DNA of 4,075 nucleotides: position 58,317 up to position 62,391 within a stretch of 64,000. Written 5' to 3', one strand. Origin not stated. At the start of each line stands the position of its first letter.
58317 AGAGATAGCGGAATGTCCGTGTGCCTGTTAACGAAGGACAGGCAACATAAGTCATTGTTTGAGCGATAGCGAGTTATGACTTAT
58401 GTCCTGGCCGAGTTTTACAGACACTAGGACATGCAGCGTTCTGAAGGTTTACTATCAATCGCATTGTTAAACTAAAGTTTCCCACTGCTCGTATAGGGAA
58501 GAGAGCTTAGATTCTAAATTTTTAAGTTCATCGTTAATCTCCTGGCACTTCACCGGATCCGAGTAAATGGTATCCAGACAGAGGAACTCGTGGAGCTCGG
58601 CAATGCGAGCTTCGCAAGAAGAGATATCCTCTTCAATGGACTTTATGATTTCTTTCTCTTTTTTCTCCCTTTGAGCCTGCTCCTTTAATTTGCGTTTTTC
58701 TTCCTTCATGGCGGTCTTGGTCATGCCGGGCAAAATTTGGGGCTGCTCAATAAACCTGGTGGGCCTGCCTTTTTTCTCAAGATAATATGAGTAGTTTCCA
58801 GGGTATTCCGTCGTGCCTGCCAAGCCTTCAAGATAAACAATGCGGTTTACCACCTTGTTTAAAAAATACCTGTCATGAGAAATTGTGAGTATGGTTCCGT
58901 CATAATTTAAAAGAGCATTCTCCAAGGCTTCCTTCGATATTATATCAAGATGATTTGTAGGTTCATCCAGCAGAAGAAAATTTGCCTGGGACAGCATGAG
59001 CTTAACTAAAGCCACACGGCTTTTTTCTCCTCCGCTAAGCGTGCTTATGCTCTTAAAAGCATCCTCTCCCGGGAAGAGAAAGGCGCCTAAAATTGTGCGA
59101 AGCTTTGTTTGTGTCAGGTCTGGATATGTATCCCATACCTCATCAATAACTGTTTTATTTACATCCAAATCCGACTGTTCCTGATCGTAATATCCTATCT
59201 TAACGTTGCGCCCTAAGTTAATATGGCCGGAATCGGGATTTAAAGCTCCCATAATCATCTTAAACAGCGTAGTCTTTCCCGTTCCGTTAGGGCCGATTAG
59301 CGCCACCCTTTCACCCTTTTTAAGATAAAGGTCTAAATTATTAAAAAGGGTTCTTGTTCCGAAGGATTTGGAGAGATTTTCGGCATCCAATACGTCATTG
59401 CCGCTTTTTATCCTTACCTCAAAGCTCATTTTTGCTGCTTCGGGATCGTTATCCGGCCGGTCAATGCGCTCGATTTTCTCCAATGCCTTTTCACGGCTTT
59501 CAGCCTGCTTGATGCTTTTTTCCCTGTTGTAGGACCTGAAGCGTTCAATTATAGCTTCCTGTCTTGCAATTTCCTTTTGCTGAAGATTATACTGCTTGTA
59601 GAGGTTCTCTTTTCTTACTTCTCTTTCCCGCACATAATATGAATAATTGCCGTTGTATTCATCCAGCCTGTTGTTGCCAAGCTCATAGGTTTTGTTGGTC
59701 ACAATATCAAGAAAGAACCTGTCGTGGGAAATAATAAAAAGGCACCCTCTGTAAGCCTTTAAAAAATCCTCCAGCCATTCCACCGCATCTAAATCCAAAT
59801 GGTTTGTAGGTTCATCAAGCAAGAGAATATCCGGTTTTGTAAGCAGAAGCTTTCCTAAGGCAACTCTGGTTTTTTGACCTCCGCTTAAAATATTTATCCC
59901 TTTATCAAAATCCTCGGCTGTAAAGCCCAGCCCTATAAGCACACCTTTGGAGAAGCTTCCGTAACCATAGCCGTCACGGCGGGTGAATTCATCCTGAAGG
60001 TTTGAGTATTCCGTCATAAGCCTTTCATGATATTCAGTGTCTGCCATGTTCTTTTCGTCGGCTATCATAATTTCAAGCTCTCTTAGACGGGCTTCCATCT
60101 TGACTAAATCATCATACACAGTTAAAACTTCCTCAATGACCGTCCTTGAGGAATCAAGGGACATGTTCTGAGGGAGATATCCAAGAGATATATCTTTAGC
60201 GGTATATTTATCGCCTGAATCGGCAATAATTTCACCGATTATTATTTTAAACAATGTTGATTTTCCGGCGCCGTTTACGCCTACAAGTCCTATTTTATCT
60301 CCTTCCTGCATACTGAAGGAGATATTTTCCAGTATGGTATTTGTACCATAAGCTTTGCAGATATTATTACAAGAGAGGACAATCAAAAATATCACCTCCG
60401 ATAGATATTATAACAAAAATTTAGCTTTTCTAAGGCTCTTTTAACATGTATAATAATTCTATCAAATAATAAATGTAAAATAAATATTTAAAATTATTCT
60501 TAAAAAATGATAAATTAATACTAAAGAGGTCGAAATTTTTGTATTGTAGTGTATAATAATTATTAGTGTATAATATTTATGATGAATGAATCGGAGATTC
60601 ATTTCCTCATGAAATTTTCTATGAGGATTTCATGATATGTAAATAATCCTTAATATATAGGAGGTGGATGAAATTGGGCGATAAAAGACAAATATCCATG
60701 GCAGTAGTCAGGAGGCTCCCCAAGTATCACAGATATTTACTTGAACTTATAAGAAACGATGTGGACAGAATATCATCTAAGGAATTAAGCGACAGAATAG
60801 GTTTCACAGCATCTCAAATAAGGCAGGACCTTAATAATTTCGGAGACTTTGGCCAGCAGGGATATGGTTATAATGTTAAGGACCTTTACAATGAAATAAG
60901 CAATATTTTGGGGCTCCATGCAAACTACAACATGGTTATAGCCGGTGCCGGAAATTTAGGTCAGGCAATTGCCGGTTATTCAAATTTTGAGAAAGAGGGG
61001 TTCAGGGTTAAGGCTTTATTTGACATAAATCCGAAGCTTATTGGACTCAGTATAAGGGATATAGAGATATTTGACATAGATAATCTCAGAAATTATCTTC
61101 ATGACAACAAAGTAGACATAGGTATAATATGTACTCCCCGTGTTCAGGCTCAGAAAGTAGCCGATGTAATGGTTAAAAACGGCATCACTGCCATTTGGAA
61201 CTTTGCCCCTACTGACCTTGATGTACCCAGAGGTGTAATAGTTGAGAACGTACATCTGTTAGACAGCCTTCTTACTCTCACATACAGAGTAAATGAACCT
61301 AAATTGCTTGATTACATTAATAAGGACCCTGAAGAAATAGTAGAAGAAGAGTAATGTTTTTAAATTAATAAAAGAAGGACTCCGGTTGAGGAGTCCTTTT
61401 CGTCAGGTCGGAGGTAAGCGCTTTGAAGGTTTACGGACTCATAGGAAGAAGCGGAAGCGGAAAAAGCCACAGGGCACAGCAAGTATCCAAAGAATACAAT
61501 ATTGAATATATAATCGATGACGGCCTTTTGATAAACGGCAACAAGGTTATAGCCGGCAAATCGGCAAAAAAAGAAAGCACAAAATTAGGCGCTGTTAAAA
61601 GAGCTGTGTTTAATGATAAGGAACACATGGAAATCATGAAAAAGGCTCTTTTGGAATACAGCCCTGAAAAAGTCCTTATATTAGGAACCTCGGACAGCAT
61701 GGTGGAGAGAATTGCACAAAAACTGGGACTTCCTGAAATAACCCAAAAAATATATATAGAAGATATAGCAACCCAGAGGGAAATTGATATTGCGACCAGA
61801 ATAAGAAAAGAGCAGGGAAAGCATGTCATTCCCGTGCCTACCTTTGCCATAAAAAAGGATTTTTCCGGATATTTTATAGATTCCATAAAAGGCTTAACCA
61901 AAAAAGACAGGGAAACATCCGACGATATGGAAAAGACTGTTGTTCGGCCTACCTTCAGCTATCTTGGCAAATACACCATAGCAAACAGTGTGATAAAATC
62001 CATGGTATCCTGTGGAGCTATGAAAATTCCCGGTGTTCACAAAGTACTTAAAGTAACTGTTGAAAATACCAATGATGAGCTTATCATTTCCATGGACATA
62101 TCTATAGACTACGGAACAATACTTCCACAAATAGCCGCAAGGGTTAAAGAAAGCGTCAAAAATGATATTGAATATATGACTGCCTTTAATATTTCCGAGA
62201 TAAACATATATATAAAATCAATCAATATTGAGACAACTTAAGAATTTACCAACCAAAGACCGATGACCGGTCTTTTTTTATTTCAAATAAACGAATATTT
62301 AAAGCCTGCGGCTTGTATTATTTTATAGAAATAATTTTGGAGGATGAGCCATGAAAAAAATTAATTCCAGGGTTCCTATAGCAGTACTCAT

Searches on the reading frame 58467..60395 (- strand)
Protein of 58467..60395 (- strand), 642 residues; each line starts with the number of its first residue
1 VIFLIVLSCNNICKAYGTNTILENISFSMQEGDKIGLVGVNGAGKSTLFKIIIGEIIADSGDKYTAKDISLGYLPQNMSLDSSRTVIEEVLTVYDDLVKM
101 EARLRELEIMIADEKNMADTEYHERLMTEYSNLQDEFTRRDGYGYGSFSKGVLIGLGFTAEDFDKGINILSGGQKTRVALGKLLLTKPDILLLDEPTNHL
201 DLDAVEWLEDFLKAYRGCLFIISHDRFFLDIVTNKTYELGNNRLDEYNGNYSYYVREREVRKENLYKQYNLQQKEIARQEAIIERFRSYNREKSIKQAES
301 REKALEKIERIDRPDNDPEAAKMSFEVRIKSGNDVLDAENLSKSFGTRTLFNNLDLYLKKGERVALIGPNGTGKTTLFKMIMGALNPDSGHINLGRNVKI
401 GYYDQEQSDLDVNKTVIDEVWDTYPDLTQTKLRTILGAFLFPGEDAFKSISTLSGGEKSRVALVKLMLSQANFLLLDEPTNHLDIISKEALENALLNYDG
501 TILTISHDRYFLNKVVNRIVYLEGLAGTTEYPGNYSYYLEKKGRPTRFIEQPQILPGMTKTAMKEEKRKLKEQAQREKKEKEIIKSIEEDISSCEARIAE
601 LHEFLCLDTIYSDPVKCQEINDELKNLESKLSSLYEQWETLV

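Call 5: search_protein_families(library=pfam, proteins=[window:58467-60395:-])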
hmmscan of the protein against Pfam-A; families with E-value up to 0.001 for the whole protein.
window:58467-60395:- (642 aa): 17 families
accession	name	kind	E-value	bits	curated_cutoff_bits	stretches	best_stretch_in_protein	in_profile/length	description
PF00005.33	ABC_tran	-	9.6e-53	178.9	25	2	351-481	1-137/137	ABC transporter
PF12848.13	ABC_tran_Xtn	-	1.2e-24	86.6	25.9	1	238-323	2-83/85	ABC transporter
PF16326.10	ABC_tran_CTD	-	6.8e-14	52.3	32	1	577-641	3-67/69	ABC transporter C-terminal domain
PF13304.12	AAA_21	-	6.9e-12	46.5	27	0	365-419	3-69/304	AAA domain, putative AbiEii toxin, Type IV TA system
PF02463.25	SMC_N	-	2e-10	40.9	40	0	451-515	135-205/220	RecF/RecN/SMC N terminal domain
PF01926.29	MMR_HSR1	-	2e-07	31.6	21.9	0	34-68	1-35/113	50S ribosome-binding GTPase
PF13555.12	AAA_29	-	2.4e-06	27.7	27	0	357-389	18-50/61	P-loop containing region of AAA domain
PF00004.35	AAA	-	3.2e-06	28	21.2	0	365-398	2-35/131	ATPase family associated with various cellular activities (AAA)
PF00006.31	ATP-synt_ab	-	5.1e-06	26.7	29.5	0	359-383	12-36/213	ATP synthase alpha/beta family, nucleotide-binding domain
PF13604.12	AAA_30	-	1.4e-05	25.3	27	0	36-130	22-112/191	AAA domain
PF02367.23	TsaE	-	1.5e-05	25.4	26.6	0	347-386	7-46/128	Threonylcarbamoyl adenosine biosynthesis protein TsaE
PF13401.12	AAA_22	-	4.2e-05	24.3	27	0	364-413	8-33/130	AAA domain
PF03193.22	RsgA_GTPase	-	8.8e-05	22.8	30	0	346-390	92-135/174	RsgA GTPase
PF00931.28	NB-ARC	-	0.00019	21.2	23.5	0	363-384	20-41/248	NB-ARC domain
PF19263.5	DUF5906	-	0.00022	22.3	27.6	0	366-389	1-27/114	Family of unknown function (DUF5906)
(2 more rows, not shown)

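Call 52: search_protein_families(library=ncbifam, proteins=[window:58467-60395:-], max_evalue=0.00001)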
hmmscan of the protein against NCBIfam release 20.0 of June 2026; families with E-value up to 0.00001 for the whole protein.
window:58467-60395:- (642 aa): 186 families (the best 25 are shown)
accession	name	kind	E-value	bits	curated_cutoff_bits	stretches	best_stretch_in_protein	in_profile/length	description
NF000355.4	ribo_prot_ABC_F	equivalog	1.2e-139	466.5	380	3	6-288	2-236/499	ribosomal protection-like ABC-F family protein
NF008775.0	PRK11819.1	equivalog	3e-134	448.7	599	1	6-544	6-537/556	energy-dependent translational throttle protein EttA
TIGR03719.1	ABC_ABC_ChvD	subfamily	5.9e-133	444.4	806.75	1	6-544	4-535/552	energy-dependent translational throttle protein EttA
NF050005.1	ABC_ATPase_Uup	equivalog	4.7e-123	411.6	900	1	6-641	3-632/636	ATP-binding cassette ATPase Uup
NF000514.1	ABCF_OptrA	exception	2.6e-121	406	1450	1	15-641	29-648/655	ABC-F type ribosomal protection protein OptrA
NF011646.0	PRK15064.1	equivalog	6.6e-118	394.4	762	1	6-543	1-528/530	ABC-F family ATPase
NF008358.0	PRK11147.1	equivalog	3.7e-113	379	936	1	7-641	4-628/635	ABC transporter ATP-binding protein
NF007921.0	PRK10636.1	equivalog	2.6e-107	359.7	917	2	147-634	127-614/638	ABC transporter ATP-binding protein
NF000170.2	ABCF_Vga_all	exception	1.1e-105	354.2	725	4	274-585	207-515/521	Vga family ABC-F type ribosomal protection protein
NF000168.2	ABCF_Msr_all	exception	5.4e-103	345.2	680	5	293-522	253-478/487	Msr family ABC-F type ribosomal protection protein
NF000171.1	ABCF_producer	exception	1.7e-98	330.4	800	2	7-444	4-456/541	TlrC/CarA/OleB/SrmB family ABC-F type ribosomal protection protein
NF000169.2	ABCF_Sal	exception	4.5e-97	326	725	3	123-460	85-439/542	Sal family ABC-F type ribosomal protection protein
NF043038.1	ABCF_CplR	exception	1.9e-94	317.4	780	3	292-546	246-492/544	ABC-F type ribosomal protection protein CplR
NF000166.1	ABCF_CarA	exception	5.8e-88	295.4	1050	3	7-283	6-287/556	ABC-F type ribosomal protection protein Car(A)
NF000167.2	ABCF_Lsa_all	exception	8.7e-75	252.5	750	4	167-298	115-247/492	Lsa family ABC-F type ribosomal protection protein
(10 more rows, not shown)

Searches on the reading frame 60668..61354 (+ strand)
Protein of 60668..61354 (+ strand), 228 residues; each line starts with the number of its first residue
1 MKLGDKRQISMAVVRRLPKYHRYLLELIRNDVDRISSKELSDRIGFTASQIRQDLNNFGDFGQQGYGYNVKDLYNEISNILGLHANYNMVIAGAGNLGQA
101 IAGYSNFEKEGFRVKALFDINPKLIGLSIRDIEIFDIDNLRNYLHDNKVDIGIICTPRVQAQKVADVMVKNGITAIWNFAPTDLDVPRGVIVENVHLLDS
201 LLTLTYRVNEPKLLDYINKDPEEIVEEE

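Call 5: search_protein_families(library=pfam, proteins=[window:60668-61354:+])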
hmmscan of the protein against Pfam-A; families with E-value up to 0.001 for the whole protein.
window:60668-61354:+ (228 aa): 3 families
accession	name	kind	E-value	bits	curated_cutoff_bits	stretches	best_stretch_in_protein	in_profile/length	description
PF02629.25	CoA_binding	-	1.4e-21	77.5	22.3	1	86-181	3-96/97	CoA binding domain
PF06971.19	Put_DNA-bind_N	-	4.8e-20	71.8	27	1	8-56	1-49/49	Putative DNA-binding protein N-terminus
PF01408.29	GFO_IDH_MocA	-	0.00018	22.6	24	1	88-173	2-87/120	Oxidoreductase family, NAD-binding Rossmann fold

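Call 21: search_solved_structures(query=window:60668-61351:+, show_alignments=5)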
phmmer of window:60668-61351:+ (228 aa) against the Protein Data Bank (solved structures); distinct sequences matched with E-value up to 0.001: 8.
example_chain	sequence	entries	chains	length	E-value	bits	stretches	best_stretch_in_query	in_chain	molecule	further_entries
3wg9_A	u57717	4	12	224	5.3e-90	304.2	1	6-217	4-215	Redox-sensing transcriptional repressor rex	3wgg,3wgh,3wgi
5zz5_A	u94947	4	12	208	7.9e-44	153.2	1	9-208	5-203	Redox-sensing transcriptional repressor Rex | Redox-sensing transcriptional repressor Rex 1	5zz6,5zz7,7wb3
1xcb_A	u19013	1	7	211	2e-39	138.8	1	10-213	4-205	Redox-sensing transcriptional repressor rex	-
3ikv_A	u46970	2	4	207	2e-39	138.8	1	10-212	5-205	Redox-sensing transcriptional repressor rex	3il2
3ikt_A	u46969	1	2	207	2.8e-39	138.3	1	10-212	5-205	Redox-sensing transcriptional repressor rex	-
2dt5_A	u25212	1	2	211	5.2e-39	137.5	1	10-213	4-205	AT-rich DNA-binding protein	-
3keo_A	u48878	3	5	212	9.1e-39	136.7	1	8-210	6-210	Redox-sensing transcriptional repressor rex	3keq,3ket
2vt2_A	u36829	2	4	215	1.2e-34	123.2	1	5-215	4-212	REDOX-SENSING TRANSCRIPTIONAL REPRESSOR REX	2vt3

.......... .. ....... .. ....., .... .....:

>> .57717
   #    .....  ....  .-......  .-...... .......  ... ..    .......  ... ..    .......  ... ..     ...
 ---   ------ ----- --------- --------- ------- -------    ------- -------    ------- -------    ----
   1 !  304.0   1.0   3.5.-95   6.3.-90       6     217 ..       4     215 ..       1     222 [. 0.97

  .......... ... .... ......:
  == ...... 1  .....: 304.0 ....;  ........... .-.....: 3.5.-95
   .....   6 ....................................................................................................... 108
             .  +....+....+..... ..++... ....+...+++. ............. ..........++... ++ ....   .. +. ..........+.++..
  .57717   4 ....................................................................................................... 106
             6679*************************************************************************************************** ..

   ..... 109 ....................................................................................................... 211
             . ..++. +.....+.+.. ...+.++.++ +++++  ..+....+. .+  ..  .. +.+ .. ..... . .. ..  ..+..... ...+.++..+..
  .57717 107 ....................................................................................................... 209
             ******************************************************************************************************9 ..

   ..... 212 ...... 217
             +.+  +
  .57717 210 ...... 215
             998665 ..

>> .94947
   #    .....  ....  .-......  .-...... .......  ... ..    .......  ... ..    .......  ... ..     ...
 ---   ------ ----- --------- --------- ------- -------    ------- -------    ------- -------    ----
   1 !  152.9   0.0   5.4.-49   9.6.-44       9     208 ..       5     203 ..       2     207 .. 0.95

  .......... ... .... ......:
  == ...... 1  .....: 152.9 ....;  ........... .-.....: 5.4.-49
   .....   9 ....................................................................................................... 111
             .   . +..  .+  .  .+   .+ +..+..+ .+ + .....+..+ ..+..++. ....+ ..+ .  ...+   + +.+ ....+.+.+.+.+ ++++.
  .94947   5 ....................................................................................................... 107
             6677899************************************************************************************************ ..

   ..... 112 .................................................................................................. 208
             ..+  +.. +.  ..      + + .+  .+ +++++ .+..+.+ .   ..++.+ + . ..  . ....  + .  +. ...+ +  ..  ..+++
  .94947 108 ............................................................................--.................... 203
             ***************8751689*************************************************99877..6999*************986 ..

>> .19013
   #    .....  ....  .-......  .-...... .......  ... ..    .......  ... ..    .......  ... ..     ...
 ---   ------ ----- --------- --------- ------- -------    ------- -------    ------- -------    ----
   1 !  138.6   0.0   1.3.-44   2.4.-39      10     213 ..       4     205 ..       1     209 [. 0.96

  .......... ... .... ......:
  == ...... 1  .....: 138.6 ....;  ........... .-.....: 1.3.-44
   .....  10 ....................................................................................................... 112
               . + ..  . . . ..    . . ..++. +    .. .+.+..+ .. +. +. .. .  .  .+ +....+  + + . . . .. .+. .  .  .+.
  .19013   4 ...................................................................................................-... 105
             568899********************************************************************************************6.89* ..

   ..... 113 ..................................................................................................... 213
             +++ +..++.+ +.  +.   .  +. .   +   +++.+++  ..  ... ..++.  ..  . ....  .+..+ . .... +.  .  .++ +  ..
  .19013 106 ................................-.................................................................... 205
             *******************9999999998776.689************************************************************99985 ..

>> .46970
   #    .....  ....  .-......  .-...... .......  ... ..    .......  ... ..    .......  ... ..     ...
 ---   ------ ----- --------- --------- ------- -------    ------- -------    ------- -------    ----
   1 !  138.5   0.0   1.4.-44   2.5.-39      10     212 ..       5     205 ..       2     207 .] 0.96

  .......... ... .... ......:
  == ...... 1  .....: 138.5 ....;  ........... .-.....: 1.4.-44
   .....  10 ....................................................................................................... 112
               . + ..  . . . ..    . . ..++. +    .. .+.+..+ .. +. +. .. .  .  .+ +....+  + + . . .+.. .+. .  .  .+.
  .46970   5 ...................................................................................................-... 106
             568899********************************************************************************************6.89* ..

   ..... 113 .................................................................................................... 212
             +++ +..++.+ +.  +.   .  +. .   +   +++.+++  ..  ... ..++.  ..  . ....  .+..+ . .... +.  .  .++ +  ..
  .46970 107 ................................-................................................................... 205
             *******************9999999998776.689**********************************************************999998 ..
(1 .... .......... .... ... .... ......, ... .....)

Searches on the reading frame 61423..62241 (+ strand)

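Call 5: search_protein_families(library=pfam, proteins=[window:61423-62241:+])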
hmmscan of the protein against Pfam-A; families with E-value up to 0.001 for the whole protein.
window:61423-62241:+ (272 aa): 3 families
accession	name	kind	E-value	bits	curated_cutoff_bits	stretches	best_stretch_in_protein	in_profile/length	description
PF03780.18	Asp23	-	4.9e-15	56.3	28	1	211-267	50-107/108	Asp23 family, cell envelope-related function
PF00005.33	ABC_tran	-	0.00012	23.2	25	1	2-110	12-101/137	ABC transporter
PF13207.12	AAA_17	-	0.00092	19.9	27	0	8-75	2-69/136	AAA domain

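Call 52: search_protein_families(library=ncbifam, proteins=[window:61423-62241:+], max_evalue=0.00001)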
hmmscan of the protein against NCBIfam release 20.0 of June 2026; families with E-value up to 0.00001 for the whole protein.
window:61423-62241:+ (272 aa): 0 families
